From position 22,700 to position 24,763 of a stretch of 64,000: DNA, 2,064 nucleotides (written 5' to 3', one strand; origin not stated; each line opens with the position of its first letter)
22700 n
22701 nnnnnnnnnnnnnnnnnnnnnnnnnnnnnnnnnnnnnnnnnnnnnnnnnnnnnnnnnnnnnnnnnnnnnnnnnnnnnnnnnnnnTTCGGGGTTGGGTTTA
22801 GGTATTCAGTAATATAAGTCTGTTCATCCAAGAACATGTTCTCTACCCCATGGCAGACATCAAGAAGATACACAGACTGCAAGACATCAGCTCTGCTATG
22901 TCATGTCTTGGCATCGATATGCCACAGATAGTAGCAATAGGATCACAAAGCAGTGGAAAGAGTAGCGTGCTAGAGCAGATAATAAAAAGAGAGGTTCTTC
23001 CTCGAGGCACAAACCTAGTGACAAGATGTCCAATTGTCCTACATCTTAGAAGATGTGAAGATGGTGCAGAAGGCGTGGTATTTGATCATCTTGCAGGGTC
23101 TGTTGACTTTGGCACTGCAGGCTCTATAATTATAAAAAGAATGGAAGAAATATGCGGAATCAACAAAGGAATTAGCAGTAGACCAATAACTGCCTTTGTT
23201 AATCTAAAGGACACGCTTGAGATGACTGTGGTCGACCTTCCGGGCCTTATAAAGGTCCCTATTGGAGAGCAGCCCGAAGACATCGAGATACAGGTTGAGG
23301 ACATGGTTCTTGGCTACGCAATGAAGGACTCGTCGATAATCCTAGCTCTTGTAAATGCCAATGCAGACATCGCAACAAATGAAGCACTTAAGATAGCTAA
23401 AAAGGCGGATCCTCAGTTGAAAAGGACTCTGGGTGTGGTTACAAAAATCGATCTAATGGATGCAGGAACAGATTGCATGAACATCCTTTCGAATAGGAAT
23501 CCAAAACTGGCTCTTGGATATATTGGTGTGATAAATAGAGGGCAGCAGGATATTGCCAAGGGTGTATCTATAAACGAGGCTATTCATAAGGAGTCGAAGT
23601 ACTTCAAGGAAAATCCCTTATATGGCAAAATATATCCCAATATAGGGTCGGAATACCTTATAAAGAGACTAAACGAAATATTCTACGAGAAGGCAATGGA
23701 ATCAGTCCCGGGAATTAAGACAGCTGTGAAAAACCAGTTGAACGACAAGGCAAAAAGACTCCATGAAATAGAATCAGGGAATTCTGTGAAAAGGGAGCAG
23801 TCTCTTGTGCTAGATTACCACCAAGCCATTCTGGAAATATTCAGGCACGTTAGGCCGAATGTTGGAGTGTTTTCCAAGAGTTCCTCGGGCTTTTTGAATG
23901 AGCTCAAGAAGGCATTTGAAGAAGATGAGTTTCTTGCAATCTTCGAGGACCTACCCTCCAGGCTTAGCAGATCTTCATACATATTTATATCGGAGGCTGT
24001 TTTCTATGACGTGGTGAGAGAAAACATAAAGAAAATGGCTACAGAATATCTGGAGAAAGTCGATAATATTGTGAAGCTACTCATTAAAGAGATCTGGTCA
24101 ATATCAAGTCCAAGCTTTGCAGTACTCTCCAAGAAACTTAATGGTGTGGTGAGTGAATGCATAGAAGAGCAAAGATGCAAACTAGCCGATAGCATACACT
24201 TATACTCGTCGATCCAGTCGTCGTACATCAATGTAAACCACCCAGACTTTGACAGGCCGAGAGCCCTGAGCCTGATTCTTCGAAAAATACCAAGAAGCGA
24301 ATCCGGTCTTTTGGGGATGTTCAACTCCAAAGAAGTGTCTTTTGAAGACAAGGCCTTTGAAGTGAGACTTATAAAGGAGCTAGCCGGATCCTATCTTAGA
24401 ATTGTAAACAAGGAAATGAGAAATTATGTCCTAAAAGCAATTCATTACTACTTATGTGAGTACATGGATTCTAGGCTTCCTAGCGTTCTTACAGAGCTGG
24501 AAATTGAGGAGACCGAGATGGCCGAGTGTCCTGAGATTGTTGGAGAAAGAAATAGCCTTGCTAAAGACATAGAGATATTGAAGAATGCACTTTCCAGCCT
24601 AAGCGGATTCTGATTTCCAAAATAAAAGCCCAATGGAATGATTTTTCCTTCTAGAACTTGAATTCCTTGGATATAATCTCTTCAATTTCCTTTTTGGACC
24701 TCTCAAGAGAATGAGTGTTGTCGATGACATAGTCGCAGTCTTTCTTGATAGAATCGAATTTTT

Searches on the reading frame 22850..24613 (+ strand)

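Call 70: search_protein_families(library=pfam, proteins=[window:22850-24613:+], max_evalue=0.001)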
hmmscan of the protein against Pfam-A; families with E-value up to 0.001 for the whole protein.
window:22850-24613:+ (587 aa): 4 families
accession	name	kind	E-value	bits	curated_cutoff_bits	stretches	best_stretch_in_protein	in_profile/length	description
PF00350.29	Dynamin_N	-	2.8e-41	141.8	27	1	27-200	1-168/168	Dynamin family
PF01031.25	Dynamin_M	-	3.8e-40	138.3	28.5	1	208-467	1-278/287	Dynamin central region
PF02212.23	GED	-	2.9e-12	47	21.4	1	502-585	3-90/92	Dynamin GTPase effector domain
PF01926.29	MMR_HSR1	-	1.2e-05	25.9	21.9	1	27-192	2-106/113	50S ribosome-binding GTPase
